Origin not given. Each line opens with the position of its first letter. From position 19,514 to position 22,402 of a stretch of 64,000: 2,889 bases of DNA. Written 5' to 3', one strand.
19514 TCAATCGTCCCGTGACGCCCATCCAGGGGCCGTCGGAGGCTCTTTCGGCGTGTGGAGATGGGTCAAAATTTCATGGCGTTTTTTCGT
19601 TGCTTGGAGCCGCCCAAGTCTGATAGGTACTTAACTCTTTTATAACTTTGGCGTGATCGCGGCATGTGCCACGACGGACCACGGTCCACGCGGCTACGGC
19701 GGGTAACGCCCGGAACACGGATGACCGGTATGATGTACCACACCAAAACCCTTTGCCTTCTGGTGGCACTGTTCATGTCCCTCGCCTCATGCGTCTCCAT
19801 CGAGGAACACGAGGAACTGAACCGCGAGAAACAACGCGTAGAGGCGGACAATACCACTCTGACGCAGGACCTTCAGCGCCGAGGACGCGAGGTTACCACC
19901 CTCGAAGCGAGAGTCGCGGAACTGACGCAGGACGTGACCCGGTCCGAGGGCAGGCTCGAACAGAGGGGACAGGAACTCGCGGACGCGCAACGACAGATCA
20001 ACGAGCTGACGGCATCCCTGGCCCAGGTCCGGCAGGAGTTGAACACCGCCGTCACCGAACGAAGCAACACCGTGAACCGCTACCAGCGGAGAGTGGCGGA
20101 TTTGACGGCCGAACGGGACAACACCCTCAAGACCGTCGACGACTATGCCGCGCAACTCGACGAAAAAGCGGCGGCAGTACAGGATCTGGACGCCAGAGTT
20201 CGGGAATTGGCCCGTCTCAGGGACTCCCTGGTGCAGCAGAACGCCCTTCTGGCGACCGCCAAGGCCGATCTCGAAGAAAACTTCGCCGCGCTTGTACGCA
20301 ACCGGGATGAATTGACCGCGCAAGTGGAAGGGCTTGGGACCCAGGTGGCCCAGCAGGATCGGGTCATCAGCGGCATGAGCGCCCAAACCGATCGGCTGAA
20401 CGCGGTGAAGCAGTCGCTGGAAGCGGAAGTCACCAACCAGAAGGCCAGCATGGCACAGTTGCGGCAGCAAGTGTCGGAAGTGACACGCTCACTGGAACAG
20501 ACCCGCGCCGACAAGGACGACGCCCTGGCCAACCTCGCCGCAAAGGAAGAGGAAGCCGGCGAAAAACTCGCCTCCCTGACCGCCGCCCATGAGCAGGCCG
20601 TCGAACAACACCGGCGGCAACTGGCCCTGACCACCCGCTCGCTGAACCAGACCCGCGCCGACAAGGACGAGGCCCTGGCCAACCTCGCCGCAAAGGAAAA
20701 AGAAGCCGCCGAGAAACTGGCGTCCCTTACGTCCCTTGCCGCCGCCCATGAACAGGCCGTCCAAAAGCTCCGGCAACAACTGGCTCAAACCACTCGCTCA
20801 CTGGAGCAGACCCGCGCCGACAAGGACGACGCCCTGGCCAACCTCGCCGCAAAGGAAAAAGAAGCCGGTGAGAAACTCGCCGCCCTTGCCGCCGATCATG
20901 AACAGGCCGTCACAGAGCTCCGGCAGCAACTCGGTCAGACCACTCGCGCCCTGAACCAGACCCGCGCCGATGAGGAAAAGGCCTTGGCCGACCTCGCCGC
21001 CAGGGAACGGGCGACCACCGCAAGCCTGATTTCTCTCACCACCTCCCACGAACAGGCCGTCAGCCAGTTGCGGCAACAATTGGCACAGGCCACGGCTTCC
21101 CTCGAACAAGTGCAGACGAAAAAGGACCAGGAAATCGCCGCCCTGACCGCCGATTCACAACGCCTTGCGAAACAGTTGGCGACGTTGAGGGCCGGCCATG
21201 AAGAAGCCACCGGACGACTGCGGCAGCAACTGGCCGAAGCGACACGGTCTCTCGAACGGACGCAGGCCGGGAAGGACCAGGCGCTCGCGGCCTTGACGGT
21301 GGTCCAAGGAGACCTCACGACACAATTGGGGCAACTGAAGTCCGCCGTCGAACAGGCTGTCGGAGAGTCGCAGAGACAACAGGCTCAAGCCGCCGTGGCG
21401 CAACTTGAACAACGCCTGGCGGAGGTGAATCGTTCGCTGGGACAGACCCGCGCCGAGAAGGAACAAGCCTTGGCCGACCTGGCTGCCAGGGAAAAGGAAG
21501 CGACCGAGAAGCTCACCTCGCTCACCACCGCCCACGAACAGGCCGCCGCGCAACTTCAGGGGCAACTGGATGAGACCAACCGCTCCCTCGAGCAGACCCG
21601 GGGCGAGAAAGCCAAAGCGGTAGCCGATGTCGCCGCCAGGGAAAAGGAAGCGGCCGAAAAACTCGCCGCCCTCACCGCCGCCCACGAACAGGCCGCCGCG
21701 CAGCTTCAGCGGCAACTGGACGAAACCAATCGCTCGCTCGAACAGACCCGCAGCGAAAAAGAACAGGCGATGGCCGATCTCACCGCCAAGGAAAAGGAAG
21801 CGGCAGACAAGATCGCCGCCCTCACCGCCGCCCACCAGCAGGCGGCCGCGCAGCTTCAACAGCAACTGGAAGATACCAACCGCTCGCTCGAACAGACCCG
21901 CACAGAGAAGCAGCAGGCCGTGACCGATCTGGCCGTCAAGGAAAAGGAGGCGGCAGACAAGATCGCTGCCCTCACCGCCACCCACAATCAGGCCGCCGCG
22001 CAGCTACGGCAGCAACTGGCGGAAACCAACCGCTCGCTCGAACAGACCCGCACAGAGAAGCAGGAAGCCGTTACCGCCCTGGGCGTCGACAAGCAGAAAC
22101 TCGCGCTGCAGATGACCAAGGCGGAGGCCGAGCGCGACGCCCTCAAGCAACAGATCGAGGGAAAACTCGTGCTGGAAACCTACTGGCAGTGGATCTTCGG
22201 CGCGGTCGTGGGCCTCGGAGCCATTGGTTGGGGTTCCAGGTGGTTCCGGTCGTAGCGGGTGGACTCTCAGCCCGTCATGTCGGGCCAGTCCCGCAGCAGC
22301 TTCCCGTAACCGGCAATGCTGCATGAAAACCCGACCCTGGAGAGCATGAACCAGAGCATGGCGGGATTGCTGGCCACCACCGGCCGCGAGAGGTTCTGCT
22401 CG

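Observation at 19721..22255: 845-aa lipoprotein built from ~10 tandem 50-aa coiled-coil repeats with a C-terminal membrane anchor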

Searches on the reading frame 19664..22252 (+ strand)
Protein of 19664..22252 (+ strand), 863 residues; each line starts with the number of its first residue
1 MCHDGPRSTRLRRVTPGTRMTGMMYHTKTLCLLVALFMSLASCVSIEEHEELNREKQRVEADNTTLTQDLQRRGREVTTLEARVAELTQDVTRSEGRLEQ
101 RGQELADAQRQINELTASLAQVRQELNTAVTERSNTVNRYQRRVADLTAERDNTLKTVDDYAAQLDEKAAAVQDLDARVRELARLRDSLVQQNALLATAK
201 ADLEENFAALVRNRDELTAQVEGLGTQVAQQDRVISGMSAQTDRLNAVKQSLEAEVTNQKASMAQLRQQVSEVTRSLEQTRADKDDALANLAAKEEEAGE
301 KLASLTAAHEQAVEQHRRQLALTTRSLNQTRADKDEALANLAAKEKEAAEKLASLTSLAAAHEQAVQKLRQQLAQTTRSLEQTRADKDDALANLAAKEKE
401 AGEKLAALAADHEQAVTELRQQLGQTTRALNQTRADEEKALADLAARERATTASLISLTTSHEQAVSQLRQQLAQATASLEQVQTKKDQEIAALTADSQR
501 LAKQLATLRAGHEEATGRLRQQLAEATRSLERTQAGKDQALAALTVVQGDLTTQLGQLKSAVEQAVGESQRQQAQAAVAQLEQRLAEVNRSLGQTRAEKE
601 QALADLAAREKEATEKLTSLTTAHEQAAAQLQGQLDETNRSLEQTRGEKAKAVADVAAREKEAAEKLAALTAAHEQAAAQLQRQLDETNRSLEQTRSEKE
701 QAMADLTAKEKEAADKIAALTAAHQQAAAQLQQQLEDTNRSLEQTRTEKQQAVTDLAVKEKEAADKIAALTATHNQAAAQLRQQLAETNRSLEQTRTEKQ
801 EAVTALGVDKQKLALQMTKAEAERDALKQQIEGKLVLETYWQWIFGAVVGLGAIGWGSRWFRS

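Call 5: search_protein_families(library=pfam, proteins=[window:19721-22252:+], max_evalue=1)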
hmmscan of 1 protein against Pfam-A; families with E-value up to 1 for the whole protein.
window:19721-22252:+ (844 aa): 9 families
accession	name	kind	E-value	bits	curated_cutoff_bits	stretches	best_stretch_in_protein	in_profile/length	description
PF14304.11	CSTF_C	-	6.6e-06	26.1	24.3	2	384-406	18-40/41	Transcription termination and cleavage factor C-terminal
PF15665.10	FAM184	-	8.3e-05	22.8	32.7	2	642-813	32-196/211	Family with sequence similarity 184, A and B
PF12325.13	TMF_TATA_bd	-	0.0023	18.5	29.1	1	73-173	15-114/115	TATA element modulatory factor 1 TATA binding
PF18504.6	Csm1_N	-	0.012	16.4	26.3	1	42-81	27-66/70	Csm1 N-terminal domain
PF06103.16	DUF948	-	0.014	16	37.2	2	97-163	14-80/89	Bacterial protein of unknown function (DUF948)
PF24319.2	DUF7491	-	0.017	15.8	30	1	449-517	11-85/90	Coiled-coil region of unknown function (DUF7491)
PF02520.22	ANIS5_cation-bd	-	0.018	15.6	29.3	1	186-279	4-97/109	SXP/RAL-2 family protein Ani s 5-like, metal-binding domain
PF09304.16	Cortex-I_coil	-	0.023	15.4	60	1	215-281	7-72/107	Cortexillin coiled-coil region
PF00038.26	Filament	-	0.048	13.7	40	2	359-634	21-283/313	Intermediate filament protein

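Call 7: find_homologous_proteins(query=window:19721-22252:+)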
Query window:19721-22252:+: 8000 candidates shared short words with the query, none scored E <= 0.001.
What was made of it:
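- Tried and rejected: 8,000 candidates shared words with the query and none scored (call 7), probably because low-complexity words saturated the search.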

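Call 11: find_encoding_contigs(protein=window:19721-22252:+, flank=10000)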
Protein window:19721-22252:+ (844 aa): no gene with exactly this product is on record in the collection.

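Call 12: find_encoding_contigs(protein=window:19664-22252:+, flank=10000)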
Protein window:19664-22252:+ (863 aa): no gene with exactly this product is on record in the collection.

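Call 13: find_encoding_contigs(protein=window:19730-22252:+, flank=10000)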
Protein window:19730-22252:+ (841 aa): no gene with exactly this product is on record in the collection.

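Call 15: find_encoding_contigs(protein=window:19733-22252:+, flank=10000)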
Protein window:19733-22252:+ (840 aa): no gene with exactly this product is on record in the collection.

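Call 17: search_protein_representatives(protein=window:19721-22252:+)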
Query: 844 residues. Proteins with E-value up to 0.001 (for the whole library): 22; up to 1e-10: 8; up to 1e-30: 2. The best 22 are listed.
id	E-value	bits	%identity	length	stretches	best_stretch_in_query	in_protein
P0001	7.5e-38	147.1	66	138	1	91-218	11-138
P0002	4.3e-36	141.3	47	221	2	164-300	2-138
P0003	2.2e-29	119.1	53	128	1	4-125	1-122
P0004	3.1e-28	115.3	72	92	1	4-91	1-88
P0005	1.4e-24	103.3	61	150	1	646-747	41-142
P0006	1.4e-15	73.5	29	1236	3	582-782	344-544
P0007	3.1e-13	65.8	74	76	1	774-838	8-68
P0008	8.0e-11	57.8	46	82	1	765-840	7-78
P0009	1.9e-10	56.6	51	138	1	669-744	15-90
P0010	2.7e-10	56.1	61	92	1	336-410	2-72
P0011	9.3e-10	54.3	66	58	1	627-682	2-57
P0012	7.0e-09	51.4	58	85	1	618-670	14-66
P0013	1.0e-06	44.2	32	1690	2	261-511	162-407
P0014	8.3e-06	41.2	31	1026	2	581-828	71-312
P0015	1.3e-05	40.6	27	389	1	525-778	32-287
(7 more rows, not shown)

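Call 20: find_encoding_contigs(protein=P0002, flank=10000)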
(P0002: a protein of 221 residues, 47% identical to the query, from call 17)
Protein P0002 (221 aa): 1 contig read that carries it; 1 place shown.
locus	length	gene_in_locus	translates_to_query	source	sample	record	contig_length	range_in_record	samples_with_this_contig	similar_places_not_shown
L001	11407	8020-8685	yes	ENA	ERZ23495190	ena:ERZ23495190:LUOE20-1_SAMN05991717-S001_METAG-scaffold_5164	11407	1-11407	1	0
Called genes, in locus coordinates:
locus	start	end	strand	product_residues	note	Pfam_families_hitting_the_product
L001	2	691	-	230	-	?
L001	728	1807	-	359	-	PF00296:Bac_luciferase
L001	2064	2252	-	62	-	-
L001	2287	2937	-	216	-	PF01435:Peptidase_M48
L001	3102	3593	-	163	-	PF05977:MFS_3, PF07690:MFS_1 (weak)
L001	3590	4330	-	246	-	-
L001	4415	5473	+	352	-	-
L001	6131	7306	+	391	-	PF02515:CoA_transf_3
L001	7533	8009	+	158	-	-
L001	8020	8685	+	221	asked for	-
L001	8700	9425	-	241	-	PF17645:Amdase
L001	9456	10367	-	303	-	PF01963:TraB_PrgY_gumN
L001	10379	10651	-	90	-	-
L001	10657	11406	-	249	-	?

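Call 32: search_protein_families(library=ncbifam, proteins=[window:19730-22252:+], max_evalue=10)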
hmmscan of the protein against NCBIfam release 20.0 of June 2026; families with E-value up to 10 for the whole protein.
window:19730-22252:+ (841 aa): 13 families
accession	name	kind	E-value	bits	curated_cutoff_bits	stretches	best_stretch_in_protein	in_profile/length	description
TIGR02168.1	SMC_prok_B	equivalog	2.9e-14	51.8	567.35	3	26-305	701-983/1181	chromosome segregation protein SMC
TIGR04523.1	Mplasa_alph_rch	subfamily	3.1e-14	51.9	270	4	180-761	58-621/745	helix-rich protein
TIGR02169.1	SMC_prok_A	equivalog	6.5e-13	47.3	729.4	3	26-314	690-966/1165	chromosome segregation protein SMC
NF045487.1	ASRP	equivalog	3.9e-11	42.3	300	4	24-185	319-480/593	archaea-specific SMC-related protein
NF052504.1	sll1863_fam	domain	4e-05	23.8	35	7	224-305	3-81/93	sll1863 family stress response protein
NF043058.1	T4SS_LegC2C7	subfamily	0.00024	20.2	350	4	184-283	137-236/348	LegC2/C7 family Dot/Icm T4SS effector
NF003034.1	PRK03918.1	equivalog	0.00045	18.3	700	1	88-510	165-567/878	DNA double-strand break repair ATPase Rad50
NF041034.1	Rad50_Sulf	equivalog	0.001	17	1000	2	396-648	440-686/872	DNA double-strand break repair ATPase Rad50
NF045780.1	TrlF_fam_ATP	equivalog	0.0011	17.7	350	1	24-289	455-726/944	TrlF family AAA-like ATPase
NF047408.1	SA0632_fam_LP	equivalog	0.069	12.8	70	1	6-69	3-66/68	SA0632 family lipoprotein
NF002375.0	PRK01371.1-2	equivalog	0.21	11.9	137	3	83-116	77-110/137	sec-independent translocase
NF001074.0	PRK00118.2-4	equivalog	0.85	10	186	1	724-791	18-84/110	putative DNA-binding protein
NF053609.1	Sul12a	equivalog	1.7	8.9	150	0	575-624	51-99/103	Sul12a family chromatin-organizing protein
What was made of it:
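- On Braun lipoprotein (Lpp): No Lpp model appears among the Pfam or NCBIfam hits (calls 5, 32).
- On SMC-like proteins: Scores are 51.8 and 47.3 bits against cut-offs of 567 and 729 (call 32).
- Closest known: Braun's lipoprotein Lpp. Different: Here the C-terminus is hydrophobic with a basic tail, length is hypervariable, and no Lpp model matches (calls 5, 32).
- Closest known: SMC / Rad50 / MukB coiled-coil arms. Different: The TIGR02168 score is 51.8 bits against a cut-off of 567, which reflects coiled-coil composition only (call 32).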

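Call 41: predict_structure(protein=window:19730-22252:+)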
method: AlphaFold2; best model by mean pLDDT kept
length: 841 residues; sequences in the alignment: 1
mean_pLDDT: 61.5   pTM: 0.26
mean pLDDT of the five models: 61.5, 60.9, 59.3, 58.6, 57.8
residues with pLDDT >= 90: 0; 70-90: 213; 50-70: 500; < 50: 128
segments of 3 or more residues with pLDDT < 50: 4-25, 207-219, 330-338, 378-383, 385-388, 390-393, 796-821, 823-841
pLDDT, mean of each block of 10 residues (from residue 1): 37 35 49 73 75 76 76 75 77 78 78 76 76 77 72 74 72 69 70 64 49 40 56 62 61 65 64 61 62 64 64 63 54 45 57 53 56 52 47 53 62 60 54 52 56 61 68 68 68 67 64 64 73 73 67 75 77 71 68 71 66 70 65 59 56 53 61 65 65 62 56 58 56 59 65 63 64 57 50 48 36 37 42 34 35
secondary structure, 60 per line:
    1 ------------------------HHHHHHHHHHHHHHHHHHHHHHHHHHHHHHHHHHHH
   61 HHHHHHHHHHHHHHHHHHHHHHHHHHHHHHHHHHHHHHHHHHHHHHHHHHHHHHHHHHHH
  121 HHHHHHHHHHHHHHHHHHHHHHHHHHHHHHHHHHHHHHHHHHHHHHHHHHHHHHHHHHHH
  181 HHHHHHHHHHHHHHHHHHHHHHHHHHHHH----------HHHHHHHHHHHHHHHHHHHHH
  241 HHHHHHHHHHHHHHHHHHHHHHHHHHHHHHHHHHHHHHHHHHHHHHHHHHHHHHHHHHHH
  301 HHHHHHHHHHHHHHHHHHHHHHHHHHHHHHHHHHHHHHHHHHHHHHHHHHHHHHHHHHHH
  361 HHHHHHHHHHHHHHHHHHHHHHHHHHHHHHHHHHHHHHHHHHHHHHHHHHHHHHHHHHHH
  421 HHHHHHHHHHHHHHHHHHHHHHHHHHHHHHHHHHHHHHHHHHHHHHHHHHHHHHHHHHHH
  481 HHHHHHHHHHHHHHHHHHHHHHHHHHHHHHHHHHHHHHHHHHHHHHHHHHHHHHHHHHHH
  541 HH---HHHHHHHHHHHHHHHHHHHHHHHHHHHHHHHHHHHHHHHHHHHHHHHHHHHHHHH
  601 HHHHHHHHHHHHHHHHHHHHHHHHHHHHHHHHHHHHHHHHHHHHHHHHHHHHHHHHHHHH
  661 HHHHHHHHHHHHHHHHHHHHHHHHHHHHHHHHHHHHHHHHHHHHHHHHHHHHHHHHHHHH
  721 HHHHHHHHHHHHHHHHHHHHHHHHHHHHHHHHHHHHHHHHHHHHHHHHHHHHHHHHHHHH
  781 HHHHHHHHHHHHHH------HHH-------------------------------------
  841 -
elements in order (helices of 4 or more, strands of 3 or more residues): H25-209 H220-542 H546-794
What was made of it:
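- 21098..21433 (+): Divergent central units R5 (50 aa) and R6 (62 aa). R6 is a fusion left by a deletion of about 84 aa that removed the family's proline-containing hinge unit. AlphaFold2 breaks the helix here at aa 543-545 (call 41).
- On Canonical coiled coil: Helices are predicted over residues 25-794 (call 41).
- Checked: AlphaFold2 also predicts near-continuous helix over residues 25-794 (call 41; low confidence, pLDDT 61).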

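Call 48: search_protein_families(library=phrogs, proteins=[window:19730-22252:+], max_evalue=0.1)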
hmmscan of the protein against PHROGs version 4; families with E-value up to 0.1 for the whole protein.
window:19730-22252:+ (841 aa): 3 families
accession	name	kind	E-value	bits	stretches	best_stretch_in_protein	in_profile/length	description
phrog_6631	-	unknown function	0.006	17.1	1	11-131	18-140/251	-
phrog_5105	-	unknown function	0.0071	17.4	1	59-165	39-148/159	-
phrog_5328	-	unknown function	0.016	16.7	1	57-153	6-98/101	-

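Call 59: search_solved_structures(query=window:19730-22252:+, max_evalue=0.01)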
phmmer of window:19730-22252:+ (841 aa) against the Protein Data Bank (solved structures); distinct sequences matched with E-value up to 0.01: 0.
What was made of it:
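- Tried and rejected: No PDB sequence relative was found (call 59).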
